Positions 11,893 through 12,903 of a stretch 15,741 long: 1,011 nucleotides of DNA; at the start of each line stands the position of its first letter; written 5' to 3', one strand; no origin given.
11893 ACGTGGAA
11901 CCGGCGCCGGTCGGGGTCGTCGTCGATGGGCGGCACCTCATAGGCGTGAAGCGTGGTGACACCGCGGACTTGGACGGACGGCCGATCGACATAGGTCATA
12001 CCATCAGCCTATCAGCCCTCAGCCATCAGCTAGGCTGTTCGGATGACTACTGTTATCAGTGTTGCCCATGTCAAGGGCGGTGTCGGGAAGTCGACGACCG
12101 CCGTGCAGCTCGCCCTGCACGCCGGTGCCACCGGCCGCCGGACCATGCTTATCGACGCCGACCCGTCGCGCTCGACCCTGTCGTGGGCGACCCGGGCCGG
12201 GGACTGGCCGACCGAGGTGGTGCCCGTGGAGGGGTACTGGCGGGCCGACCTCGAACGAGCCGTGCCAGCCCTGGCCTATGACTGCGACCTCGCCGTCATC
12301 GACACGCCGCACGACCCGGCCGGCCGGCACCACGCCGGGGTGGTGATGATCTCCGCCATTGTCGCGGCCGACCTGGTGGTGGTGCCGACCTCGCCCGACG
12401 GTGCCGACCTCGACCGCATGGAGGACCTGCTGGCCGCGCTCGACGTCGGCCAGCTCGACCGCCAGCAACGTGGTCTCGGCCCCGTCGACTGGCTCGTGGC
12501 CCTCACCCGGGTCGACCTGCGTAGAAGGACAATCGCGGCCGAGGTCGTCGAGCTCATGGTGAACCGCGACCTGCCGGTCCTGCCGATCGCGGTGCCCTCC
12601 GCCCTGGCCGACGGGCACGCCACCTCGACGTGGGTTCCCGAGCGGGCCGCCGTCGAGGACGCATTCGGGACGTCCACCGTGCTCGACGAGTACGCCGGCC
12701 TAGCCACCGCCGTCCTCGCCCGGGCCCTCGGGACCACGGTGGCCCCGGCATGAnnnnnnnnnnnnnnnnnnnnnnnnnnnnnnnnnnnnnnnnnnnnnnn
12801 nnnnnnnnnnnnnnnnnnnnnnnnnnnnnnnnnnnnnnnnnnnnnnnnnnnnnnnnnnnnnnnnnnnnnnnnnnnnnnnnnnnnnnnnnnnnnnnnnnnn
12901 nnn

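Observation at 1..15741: Candidate miniature phage-plasmid: a 15.7-kb tailed phage with a plasmid-style maintenance core and no integrase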

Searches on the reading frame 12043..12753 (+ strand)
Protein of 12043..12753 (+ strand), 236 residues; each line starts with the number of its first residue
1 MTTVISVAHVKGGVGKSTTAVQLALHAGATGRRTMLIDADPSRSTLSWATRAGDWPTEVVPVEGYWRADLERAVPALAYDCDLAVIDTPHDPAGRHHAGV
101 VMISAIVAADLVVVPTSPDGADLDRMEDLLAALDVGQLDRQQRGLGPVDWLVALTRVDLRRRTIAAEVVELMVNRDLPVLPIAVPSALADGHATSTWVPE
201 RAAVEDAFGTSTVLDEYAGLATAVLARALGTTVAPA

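Call 7: search_protein_families(library=pfam, proteins=[window:12043-12753:+], max_evalue=0.01)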
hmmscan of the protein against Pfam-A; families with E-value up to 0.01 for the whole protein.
window:12043-12753:+ (236 aa): 7 families
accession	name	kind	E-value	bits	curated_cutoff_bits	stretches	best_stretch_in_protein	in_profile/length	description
PF13614.12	AAA_31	-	1.3e-12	48.4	27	1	3-44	2-43/177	AAA domain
PF01656.29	CbiA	-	6.9e-11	42.6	25.4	1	5-164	1-92/125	CobQ/CobB/MinD/ParA nucleotide binding domain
PF10609.15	ParA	-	3.3e-07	30.4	27.1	1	2-40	3-41/246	NUBPL iron-transfer P-loop NTPase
PF09140.17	MipZ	-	4.4e-06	26.6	20.7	1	4-45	2-43/262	ATPase MipZ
PF07015.17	VirC1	-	7.3e-06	25.9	24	1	4-185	3-177/231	VirC1 protein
PF02374.21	ArsA_ATPase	-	0.00038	20.2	24.3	1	11-44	9-42/305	Anion-transporting ATPase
PF00142.24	Fer4_NifH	-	0.0022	18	25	1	10-45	7-42/271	4Fe-4S iron sulfur cluster binding proteins, NifH/frxC family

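Call 11: find_encoding_contigs(protein=window:12043-12753:+, flank=10000, max_places=10)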
Protein window:12043-12753:+ (236 aa): 7 contigs read that carry it; 5 places shown.
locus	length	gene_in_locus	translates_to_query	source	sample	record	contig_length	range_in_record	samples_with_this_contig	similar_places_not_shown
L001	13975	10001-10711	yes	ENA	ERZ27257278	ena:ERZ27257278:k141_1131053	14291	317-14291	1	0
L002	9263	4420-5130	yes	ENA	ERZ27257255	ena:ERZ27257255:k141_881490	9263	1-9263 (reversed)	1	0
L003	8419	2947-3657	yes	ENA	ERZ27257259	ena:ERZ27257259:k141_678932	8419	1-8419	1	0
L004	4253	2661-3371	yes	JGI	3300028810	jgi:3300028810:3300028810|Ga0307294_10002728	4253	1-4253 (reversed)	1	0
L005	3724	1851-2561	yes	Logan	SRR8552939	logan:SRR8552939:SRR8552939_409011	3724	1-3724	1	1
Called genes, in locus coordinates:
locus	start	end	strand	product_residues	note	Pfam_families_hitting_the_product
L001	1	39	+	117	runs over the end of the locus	?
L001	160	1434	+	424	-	PF04860:Phage_portal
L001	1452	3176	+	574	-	-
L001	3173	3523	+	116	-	-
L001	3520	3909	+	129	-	-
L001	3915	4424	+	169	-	-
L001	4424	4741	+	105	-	-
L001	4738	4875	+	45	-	-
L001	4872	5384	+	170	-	-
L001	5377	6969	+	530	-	-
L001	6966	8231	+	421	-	-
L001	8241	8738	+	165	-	-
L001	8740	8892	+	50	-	-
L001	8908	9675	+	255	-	PF01551:Peptidase_M23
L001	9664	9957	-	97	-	-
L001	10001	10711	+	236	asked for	PF01656:CbiA, PF07015:VirC1 (weak), PF09140:MipZ (faint), PF10609:ParA (weak), PF13614:AAA_31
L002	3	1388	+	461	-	?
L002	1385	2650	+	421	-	-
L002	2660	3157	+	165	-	-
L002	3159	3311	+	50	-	-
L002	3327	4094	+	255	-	PF01551:Peptidase_M23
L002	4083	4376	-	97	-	-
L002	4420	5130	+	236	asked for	PF01656:CbiA, PF07015:VirC1 (weak), PF09140:MipZ (faint), PF10609:ParA (weak), PF13614:AAA_31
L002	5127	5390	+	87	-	-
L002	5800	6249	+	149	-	-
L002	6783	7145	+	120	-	-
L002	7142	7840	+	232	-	PF01391:Collagen (weak)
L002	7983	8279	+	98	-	-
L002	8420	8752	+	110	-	PF23931:Terminase_6 (weak)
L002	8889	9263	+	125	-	?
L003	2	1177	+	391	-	?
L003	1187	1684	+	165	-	-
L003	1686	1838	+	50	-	-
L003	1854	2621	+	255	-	PF01551:Peptidase_M23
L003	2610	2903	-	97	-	-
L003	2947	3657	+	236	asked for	PF01656:CbiA, PF07015:VirC1 (weak), PF09140:MipZ (faint), PF10609:ParA (weak), PF13614:AAA_31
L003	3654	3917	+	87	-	-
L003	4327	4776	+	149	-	-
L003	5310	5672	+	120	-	-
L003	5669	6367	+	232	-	PF01391:Collagen (weak)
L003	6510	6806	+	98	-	-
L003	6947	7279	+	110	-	PF23931:Terminase_6 (weak)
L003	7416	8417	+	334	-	?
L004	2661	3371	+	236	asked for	PF01656:CbiA, PF07015:VirC1 (weak), PF09140:MipZ (faint), PF10609:ParA (weak), PF13614:AAA_31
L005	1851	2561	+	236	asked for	PF01656:CbiA, PF07015:VirC1 (weak), PF09140:MipZ (faint), PF10609:ParA (weak), PF13614:AAA_31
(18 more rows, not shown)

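Call 16: search_protein_families(library=phrogs, proteins=[window:12043-12753:+], max_evalue=0.01)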
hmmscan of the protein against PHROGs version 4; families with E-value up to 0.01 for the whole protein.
window:12043-12753:+ (236 aa): 1 family
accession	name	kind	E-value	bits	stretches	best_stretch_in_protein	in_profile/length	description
phrog_164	-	DNA, RNA and nucleotide metabolism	8.2e-30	105.3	1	1-218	223-452/500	ParA-like partition protein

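Call 33: search_dna_similar(query=window:12043-12753:+, collection=phages, mode=protein, max_rows=25)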
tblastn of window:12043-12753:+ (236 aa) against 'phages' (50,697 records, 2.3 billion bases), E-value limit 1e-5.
Records with a match: 235; places in all: 235; records where one place covers at least 80% of the query: 180.
Best place of each record, by identity: <60% 235.
By first word of the organism name: Mycobacterium 161; Gordonia 28; Burkholderia 22; Vibrio 8; Bacteriophage 4; Zymomonas 3; Sodalis 3; Halomonas 2; Acinetobacter 2; Microcystis 1; and 1 more.
By host as written in the record: Mycobacterium smegmatis mc2 155 125; Gordonia terrae 3612 24; Mycobacterium smegmatis mc#155 17; - 15; Burkholderia pseudomallei 15; Mycobacterium smegmatis mc2155 10; Vibrio parahaemolyticus 5; Burkholderia sp. 5; and 15 more.
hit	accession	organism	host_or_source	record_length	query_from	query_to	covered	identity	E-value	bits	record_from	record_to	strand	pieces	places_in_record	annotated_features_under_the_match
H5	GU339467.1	Mycobacterium phage RedRock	Mycobacterium smegamatis mc2 155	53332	3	228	96%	32.5%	1e-12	72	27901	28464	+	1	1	37: ParA | 38: ParB-like dsDNA partitioning protein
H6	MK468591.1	Mycobacterium phage Arissanae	Mycobacterium smegmatis mc2 155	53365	3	225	94%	32.6%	1e-9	63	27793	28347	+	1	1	36: ParA-like dsDNA partitioning protein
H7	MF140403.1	Mycobacterium phage Changeling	Mycobacterium smegmatis mc2 155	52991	3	228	96%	31.6%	4e-11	68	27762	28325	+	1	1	36: ParA | 37: ParB-like dsDNA partitioning protein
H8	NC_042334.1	Mycobacterium phage Jeffabunny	Mycobacterium smegmatis mc2 155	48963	3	217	91%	33.2%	8e-13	73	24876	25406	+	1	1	37: ParA-like partition protein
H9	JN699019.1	Mycobacterium phage Jeffabunny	Mycobacterium smegmatis mc2 155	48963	3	217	91%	33.2%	8e-13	73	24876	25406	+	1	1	37: ParA-like dsDNA partitioning protein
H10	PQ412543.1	Mycobacterium phage Lilbunny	Mycobacterium smegmatis mc2 155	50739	3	217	91%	33.2%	8e-13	73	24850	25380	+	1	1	36: ParA-like dsDNA partitioning protein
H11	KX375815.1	Mycobacterium phage ToneTone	Mycobacterium smegmatis mc2 155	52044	3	217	91%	33.2%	8e-13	73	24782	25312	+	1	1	ParA-like dsDNA partitioning protein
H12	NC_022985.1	Mycobacterium phage Zaka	Mycobacterium smegmatis mc2 155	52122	3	217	91%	33.2%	8e-13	73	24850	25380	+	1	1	37: ParA-like partition protein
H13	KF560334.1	Mycobacterium phage Zaka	Mycobacterium smegmatis mc2 155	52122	3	217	91%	33.2%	8e-13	73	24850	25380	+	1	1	37: ParA-like dsDNA partitioning protein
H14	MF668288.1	Mycobacterium phage Wiks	Mycobacterium smegmatis mc2 155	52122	3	217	91%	33.2%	8e-13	73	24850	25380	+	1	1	ParA-like dsDNA partitioning protein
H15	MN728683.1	Mycobacterium phage Yokurt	Mycobacterium smegmatis mc2 155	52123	3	217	91%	33.2%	8e-13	73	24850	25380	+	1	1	37: ParA-like dsDNA partitioning protein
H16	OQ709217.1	Mycobacterium phage Tucker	Mycobacterium smegmatis mc#155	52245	3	217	91%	33.2%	8e-13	73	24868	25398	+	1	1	37: ParA-like dsDNA partitioning protein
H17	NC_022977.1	Mycobacterium phage Artemis2UCLA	Mycobacterium smegmatis mc2 155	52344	3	217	91%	33.2%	8e-13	73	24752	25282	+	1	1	37: ParA-like partition protein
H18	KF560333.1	Mycobacterium phage Artemis2UCLA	Mycobacterium smegmatis mc2 155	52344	3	217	91%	33.2%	8e-13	73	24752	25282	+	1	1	37: ParA-like dsDNA partitioning protein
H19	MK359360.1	Mycobacterium phage Hexamo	Mycobacterium smegmatis mc#155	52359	3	217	91%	33.2%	8e-13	73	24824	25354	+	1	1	36: ParA-like dsDNA partitioning protein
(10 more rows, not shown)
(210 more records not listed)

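Call 35: search_solved_structures(query=window:12043-12753:+, max_evalue=0.00001)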
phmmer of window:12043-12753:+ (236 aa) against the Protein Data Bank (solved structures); distinct sequences matched with E-value up to 0.00001: 7.
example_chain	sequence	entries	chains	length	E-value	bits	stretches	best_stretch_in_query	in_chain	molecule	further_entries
3cwq_A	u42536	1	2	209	4.4e-10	42.9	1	4-127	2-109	ParA family chromosome partitioning protein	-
1wcv_1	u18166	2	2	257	2.9e-08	37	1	5-47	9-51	SEGREGATION PROTEIN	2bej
4dzz_A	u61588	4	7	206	1.8e-07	34.4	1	4-139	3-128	Plasmid partitioning protein ParF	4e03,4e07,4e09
8ray_B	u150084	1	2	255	1.8e-07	34.4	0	4-43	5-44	ParA family protein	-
5u1g_D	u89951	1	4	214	2e-07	34.3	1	4-139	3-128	ParA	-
2bek_A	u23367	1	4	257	3.8e-07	33.3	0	5-47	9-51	SEGREGATION PROTEIN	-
7dut_A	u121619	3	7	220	3.6e-06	30.2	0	4-49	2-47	SOJ protein (Soj)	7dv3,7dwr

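Call 98: get_annotated_region(hit=H5, flank=6000)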
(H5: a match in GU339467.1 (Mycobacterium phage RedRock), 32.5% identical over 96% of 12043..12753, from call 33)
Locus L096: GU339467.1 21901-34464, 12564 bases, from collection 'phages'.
description: Mycobacterium phage RedRock, complete genome.
organism: Mycobacterium phage RedRock (NCBI taxid 711470)
taxonomy: Viruses; Duplodnaviria; Heunggongvirae; Uroviricota; Caudoviricetes; Fromanvirus; Fromanvirus redrock
host: Mycobacterium smegamatis mc2 155; source: soil; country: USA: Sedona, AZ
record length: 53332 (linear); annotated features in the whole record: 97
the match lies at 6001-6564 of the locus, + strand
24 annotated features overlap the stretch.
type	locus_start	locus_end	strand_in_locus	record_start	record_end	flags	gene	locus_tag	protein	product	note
CDS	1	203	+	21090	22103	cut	30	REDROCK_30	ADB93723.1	minor tail protein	gp30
CDS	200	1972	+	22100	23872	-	31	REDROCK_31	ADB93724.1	minor tail protein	gp31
CDS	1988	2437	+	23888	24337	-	32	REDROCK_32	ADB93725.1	hypothetical protein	gp32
CDS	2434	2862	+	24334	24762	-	33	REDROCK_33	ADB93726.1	hypothetical protein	gp33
CDS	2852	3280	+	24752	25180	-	34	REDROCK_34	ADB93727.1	hypothetical protein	gp34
CDS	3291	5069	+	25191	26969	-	35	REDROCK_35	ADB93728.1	minor tail subunit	gp35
CDS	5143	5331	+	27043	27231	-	36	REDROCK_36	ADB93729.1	hypothetical protein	gp36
CDS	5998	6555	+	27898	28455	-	37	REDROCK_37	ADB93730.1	ParA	gp37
CDS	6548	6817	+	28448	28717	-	38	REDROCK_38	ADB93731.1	ParB-like dsDNA partitioning protein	gp38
regulatory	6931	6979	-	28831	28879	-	-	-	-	terminator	-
CDS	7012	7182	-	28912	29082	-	39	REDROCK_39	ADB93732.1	hypothetical protein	gp39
CDS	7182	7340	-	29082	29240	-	40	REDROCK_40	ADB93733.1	hypothetical protein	gp40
CDS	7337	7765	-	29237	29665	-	41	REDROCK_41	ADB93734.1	hypothetical protein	gp41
CDS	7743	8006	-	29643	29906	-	42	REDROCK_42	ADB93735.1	hypothetical protein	gp42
CDS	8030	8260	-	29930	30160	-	43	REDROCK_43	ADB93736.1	hypothetical protein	gp43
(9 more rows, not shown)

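Call 103: search_dna_similar(query=window:12043-12753:+, collection=plasmids, mode=protein, max_rows=15)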
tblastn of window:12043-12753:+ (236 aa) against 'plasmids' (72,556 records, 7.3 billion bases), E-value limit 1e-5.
Records with a match: 3293; places in all: 3428; records where one place covers at least 80% of the query: 537.
Best place of each record, by identity: <60% 3293.
By first word of the organism name: Klebsiella 742; Escherichia 452; Xanthomonas 234; Enterobacter 143; Acinetobacter 128; Ralstonia 126; Aeromonas 118; Pseudomonas 110; Piscirickettsia 79; Serratia 73; and 205 more.
By predicted mobility (MOB-suite, as given by PLSDB): conjugative 1519; non-mobilizable 1027; mobilizable 747.
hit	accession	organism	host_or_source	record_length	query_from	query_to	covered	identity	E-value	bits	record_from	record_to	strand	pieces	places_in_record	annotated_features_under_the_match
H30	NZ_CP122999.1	Mycolicibacterium aubagnense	wall sediment of Poderosa mine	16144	6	209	86%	37.6%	1e-7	59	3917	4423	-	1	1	ParA family protein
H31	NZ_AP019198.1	Aeromonas caviae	-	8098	4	226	94%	34.2%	3e-13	76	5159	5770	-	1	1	parA: ParA family partition ATPase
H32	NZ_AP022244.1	Aeromonas caviae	-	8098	4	226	94%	34.2%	3e-13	76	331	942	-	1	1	parA: ParA family partition ATPase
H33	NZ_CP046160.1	Leptolyngbya sp. BL0902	cell culture,open pond on an algae farm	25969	4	233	97%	32.9%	4e-17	87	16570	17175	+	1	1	parA: ParA family partition ATPase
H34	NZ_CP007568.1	Aeromonas media WS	water samples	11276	4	226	94%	33.8%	1e-12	74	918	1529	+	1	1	parA: ParA family partition ATPase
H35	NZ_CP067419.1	Aeromonas media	cell culture,water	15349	4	226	94%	33.8%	3e-12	73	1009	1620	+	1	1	parA: ParA family partition ATPase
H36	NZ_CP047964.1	Aeromonas media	cell culture,hospital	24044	4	226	94%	33.8%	3e-12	73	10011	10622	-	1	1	parA: ParA family partition ATPase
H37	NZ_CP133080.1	Aeromonas veronii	Carassius auratus,tissue ...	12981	4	226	94%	33.3%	1e-12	74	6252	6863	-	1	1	parA: ParA family partition ATPase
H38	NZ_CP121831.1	Aeromonas veronii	Homo sapiens,plasma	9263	4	226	94%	33.3%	1e-11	71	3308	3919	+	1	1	parA: ParA family partition ATPase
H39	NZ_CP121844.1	Aeromonas veronii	Homo sapiens,plasma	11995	4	225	94%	33.3%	2e-12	73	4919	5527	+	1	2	parA: ParA family partition ATPase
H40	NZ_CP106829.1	Aeromonas veronii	Odontobutis obscura,pure culture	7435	1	225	95%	32.6%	2e-12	73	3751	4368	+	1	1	parA: ParA family partition ATPase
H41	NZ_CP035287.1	Paracoccus versutus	whole organism,soil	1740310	4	200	83%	36.9%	3e-15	81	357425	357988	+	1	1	none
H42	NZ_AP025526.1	Mycobacterium sp. 20KCMC460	Homo sapiens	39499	5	219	91%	33.8%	5e-10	66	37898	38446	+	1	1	ParA family protein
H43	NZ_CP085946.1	Mycobacterium intracellulare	-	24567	5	219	91%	33.8%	1e-9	65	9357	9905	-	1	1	ParA family protein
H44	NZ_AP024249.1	Mycobacterium intracellulare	-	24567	5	219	91%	33.8%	1e-9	65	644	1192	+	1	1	ParA family protein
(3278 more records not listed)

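Call 108: search_protein_families(library=ncbifam, proteins=[window:12043-12753:+], max_evalue=0.01)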
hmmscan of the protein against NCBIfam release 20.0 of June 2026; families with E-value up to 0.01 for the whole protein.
window:12043-12753:+ (236 aa): 24 families
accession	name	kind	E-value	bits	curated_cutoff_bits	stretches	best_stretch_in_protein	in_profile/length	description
NF041546.1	ParA_partition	equivalog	2.4e-28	99.1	180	1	4-185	1-169/203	ParA family partition ATPase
TIGR03453.1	partition_RepA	equivalog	1.1e-08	34.3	348.45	1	3-44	105-146/387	plasmid partitioning protein RepA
TIGR03815.1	CpaE_hom_Actino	equivalog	1.3e-07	31.1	154.45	1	3-179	112-275/340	septum site-determining protein Ssd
TIGR01969.1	minD_arch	subfamily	2.9e-06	26.7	201.75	1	4-47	2-45/251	cell division ATPase MinD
NF010423.0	PRK13849.1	equivalog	6.6e-06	25.7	313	1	4-182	3-174/231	conjugal transfer ATPase VirC1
TIGR01968.1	minD_bact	equivalog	7.8e-06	25.4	212.9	1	3-40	2-39/261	septum site-determining protein MinD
NF008669.0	PRK11670.1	equivalog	1.1e-05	24.6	348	1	3-40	108-145/369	iron-sulfur cluster carrier protein ApbC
TIGR01007.1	eps_fam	subfamily_domain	1.3e-05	24.9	108.05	1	4-48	19-63/204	polysaccharide biosynthesis tyrosine autokinase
NF047398.1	AAA_KGGVGR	domain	1.7e-05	25.2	90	1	4-40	4-40/190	KGGVGR-motif variant AAA ATPase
NF053621.1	ATPseBagBMYCTU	equivalog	2.7e-05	23.4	521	1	4-43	13-52/371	ATPase BagB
NF041136.1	MrpORP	equivalog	3.3e-05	23.3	450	1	3-40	6-43/365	iron-sulfur cluster carrier protein MrpORP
TIGR03371.1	cellulose_yhjQ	equivalog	3.7e-05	23.3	157.85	1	4-42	3-41/246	cellulose biosynthesis protein BcsQ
TIGR00345.1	GET3_arsA_TRC40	subfamily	5.4e-05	22.9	135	1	11-71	5-66/299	TRC40/GET3/ArsA family transport-energizing ATPase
NF010443.0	PRK13869.1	subfamily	7.1e-05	21.8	446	1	3-44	122-163/405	plasmid-partitioning protein RepA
NF053622.1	ATPseBagAMYCTU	equivalog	0.0002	20.9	400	1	10-40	14-44/325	ATPase BagA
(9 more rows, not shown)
